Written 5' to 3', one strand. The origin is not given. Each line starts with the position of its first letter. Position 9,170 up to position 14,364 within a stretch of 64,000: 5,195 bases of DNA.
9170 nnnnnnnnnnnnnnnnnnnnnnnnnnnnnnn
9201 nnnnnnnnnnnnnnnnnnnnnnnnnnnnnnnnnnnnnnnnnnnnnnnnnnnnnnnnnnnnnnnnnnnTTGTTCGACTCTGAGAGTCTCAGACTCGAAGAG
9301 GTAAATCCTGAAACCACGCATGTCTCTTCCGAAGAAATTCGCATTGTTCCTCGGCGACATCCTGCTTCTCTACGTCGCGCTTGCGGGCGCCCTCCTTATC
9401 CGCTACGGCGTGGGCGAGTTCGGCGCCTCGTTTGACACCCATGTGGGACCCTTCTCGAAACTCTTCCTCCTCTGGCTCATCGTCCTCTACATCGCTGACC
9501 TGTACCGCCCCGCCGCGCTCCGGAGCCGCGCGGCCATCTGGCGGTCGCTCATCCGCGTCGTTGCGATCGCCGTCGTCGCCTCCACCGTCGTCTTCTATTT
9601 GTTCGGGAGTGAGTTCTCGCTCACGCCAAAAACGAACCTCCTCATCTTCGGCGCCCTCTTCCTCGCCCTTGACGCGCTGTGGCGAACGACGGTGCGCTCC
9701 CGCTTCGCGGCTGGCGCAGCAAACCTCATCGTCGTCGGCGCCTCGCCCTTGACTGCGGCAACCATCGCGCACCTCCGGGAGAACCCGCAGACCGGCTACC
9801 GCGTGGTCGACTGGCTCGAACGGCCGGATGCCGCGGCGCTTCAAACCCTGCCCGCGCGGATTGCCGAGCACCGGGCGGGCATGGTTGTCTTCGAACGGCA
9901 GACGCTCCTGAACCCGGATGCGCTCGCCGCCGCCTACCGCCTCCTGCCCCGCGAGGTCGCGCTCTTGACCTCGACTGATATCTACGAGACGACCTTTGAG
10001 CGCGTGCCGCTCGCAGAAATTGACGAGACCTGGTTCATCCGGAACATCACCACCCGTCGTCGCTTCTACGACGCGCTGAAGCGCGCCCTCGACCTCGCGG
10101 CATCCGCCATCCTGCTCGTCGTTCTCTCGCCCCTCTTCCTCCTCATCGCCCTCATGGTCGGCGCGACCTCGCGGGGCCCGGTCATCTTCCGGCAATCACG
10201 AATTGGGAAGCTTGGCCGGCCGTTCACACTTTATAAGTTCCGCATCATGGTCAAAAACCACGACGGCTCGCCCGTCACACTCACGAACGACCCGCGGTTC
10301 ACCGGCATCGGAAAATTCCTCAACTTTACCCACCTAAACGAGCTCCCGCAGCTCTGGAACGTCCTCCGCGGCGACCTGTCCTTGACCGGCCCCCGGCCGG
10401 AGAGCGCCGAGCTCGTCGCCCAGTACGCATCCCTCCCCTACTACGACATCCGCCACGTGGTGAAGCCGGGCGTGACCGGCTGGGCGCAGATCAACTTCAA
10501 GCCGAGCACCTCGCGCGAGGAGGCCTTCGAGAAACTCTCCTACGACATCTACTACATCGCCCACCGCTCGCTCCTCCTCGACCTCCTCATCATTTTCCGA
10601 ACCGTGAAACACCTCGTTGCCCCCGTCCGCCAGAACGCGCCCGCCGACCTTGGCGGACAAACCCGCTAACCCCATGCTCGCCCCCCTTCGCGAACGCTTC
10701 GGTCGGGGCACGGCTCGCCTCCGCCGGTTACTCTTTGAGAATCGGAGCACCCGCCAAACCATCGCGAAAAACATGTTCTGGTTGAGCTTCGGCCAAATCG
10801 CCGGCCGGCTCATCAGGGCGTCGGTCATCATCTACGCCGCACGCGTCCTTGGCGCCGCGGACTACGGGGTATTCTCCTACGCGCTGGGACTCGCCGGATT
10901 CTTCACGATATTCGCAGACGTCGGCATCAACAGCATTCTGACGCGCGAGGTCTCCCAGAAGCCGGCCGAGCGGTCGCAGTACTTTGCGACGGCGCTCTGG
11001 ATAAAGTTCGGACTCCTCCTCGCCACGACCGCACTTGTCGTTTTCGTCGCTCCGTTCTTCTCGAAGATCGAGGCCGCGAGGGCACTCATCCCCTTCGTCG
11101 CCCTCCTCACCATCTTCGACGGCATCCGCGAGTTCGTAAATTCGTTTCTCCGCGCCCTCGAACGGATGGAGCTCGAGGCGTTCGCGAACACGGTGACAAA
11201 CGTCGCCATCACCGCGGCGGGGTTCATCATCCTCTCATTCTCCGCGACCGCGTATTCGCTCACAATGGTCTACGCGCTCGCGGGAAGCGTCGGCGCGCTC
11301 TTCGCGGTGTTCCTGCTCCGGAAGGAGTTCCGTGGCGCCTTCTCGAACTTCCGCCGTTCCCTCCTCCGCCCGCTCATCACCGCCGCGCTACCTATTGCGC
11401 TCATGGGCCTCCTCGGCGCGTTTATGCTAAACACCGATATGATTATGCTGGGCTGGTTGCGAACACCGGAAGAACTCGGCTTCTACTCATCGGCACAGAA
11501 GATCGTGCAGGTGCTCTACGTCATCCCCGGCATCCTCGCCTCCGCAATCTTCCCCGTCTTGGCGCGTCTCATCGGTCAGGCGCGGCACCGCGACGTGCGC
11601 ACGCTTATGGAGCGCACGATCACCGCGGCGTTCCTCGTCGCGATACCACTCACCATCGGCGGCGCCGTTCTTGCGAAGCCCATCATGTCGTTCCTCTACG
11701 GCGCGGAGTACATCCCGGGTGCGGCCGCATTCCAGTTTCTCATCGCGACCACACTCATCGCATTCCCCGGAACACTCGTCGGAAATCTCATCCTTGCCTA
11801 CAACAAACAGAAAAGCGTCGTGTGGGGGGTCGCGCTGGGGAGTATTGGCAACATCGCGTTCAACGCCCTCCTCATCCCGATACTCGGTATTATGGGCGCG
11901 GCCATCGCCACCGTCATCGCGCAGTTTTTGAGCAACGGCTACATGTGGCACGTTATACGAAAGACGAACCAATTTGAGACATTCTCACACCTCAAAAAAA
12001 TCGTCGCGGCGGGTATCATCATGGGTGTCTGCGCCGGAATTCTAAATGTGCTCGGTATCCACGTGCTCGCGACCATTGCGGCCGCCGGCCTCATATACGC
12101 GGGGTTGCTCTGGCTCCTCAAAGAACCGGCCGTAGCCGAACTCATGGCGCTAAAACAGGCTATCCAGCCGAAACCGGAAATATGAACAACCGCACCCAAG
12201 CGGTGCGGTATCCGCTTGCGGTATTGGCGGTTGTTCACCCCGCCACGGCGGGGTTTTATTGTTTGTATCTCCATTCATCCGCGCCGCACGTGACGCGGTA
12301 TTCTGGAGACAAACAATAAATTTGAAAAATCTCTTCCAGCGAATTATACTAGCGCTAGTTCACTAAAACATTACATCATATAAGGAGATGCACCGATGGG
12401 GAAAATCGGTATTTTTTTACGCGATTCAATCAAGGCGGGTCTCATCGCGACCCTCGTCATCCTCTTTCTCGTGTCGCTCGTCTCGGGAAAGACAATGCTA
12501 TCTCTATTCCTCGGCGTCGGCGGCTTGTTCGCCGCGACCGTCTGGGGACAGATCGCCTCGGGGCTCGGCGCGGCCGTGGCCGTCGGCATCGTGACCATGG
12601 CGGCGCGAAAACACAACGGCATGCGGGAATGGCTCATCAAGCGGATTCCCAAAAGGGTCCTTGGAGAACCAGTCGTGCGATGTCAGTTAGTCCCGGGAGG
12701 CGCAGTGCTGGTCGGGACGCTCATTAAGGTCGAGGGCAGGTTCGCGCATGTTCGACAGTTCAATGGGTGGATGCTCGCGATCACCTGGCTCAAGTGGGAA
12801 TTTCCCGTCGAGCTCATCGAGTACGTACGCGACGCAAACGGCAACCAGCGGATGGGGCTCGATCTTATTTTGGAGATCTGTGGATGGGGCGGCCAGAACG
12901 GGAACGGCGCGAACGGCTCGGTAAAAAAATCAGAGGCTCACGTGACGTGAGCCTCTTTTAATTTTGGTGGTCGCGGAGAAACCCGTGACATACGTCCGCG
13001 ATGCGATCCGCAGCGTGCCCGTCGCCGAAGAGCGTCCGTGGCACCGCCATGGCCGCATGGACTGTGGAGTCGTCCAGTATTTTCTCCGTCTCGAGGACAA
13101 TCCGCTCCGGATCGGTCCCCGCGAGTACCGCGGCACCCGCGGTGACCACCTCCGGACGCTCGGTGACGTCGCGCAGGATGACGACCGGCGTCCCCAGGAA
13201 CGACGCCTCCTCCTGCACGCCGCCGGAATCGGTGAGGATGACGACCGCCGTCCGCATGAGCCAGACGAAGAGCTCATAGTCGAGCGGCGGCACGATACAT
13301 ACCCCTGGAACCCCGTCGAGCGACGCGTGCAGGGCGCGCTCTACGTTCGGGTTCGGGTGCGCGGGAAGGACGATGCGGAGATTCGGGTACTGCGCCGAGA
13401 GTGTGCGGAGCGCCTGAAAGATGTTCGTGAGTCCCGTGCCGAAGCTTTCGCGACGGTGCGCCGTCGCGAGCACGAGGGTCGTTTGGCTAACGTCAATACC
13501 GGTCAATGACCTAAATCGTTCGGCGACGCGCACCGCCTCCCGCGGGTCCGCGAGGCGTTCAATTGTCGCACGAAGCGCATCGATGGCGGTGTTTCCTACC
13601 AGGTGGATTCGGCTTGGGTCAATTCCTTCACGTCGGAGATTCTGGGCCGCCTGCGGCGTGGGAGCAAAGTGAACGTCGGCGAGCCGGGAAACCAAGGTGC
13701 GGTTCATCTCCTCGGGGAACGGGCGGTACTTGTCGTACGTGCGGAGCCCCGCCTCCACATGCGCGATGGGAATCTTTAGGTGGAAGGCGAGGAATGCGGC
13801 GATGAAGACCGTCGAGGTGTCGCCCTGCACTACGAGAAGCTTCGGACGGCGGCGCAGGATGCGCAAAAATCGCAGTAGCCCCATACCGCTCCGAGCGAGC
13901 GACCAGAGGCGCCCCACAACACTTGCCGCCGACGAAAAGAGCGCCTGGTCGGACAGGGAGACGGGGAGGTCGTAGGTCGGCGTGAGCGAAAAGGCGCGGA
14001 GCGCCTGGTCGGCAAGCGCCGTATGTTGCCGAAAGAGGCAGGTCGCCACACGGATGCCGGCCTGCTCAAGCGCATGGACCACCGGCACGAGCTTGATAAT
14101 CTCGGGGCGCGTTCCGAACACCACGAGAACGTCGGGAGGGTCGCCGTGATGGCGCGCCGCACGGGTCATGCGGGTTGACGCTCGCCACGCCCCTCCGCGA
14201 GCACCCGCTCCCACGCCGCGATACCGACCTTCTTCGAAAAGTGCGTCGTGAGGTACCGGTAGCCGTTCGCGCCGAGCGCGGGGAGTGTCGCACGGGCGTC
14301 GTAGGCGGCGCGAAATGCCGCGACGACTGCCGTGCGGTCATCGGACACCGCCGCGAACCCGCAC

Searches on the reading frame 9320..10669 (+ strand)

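Call 40: search_protein_families(library=pfam, proteins=[window:9320-10669:+], max_evalue=0.001)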
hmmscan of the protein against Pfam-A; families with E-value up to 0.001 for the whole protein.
window:9320-10669:+ (449 aa): 2 families
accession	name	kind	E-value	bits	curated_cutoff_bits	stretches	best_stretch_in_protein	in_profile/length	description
PF02397.22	Bac_transf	-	1.1e-58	198.2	27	1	254-433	1-178/179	Bacterial sugar transferase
PF13727.12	CoA_binding_3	-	5.1e-06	27.1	25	1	58-176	2-120/175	CoA-binding domain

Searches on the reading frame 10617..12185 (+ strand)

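Call 40: search_protein_families(library=pfam, proteins=[window:10617-12185:+], max_evalue=0.001)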
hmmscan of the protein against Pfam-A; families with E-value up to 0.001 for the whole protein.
window:10617-12185:+ (522 aa): 4 families
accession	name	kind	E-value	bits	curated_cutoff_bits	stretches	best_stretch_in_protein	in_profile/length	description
PF01943.22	Polysacc_synt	-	2.2e-39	136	28.2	1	50-318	2-273/274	Polysaccharide biosynthesis protein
PF13440.11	Polysacc_synt_3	-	5.5e-26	91.9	23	1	75-366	3-289/293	Polysaccharide biosynthesis protein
PF03023.19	MurJ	-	2.6e-12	46.5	27.4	1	75-478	2-430/451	Lipid II flippase MurJ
PF01554.23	MatE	-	2.3e-11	44.1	24.9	1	259-417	1-160/161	MatE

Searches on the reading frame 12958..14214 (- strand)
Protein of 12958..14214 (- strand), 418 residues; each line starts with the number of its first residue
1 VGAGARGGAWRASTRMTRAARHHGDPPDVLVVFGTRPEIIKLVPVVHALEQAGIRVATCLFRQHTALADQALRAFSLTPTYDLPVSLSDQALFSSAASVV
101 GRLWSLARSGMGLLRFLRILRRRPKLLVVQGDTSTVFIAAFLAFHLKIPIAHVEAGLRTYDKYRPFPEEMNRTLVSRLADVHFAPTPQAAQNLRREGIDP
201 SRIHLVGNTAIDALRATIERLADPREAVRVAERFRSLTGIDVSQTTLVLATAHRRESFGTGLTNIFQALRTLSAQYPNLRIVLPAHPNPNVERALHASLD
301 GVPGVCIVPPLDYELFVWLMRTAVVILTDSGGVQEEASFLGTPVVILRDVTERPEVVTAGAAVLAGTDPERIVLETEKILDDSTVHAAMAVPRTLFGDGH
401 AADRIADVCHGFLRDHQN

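Call 40: search_protein_families(library=pfam, proteins=[window:12958-14214:-], max_evalue=0.001)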
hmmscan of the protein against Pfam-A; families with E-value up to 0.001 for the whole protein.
window:12958-14214:- (418 aa): 2 families
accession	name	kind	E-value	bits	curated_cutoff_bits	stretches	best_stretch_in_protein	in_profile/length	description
PF02350.25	Epimerase_2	-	2e-96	323.3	30.6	1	51-408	5-345/347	UDP-N-acetylglucosamine 2-epimerase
PF13579.12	Glyco_trans_4_4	-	1.3e-07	32.5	29.7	1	8-208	2-157/158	Glycosyl transferase 4-like domain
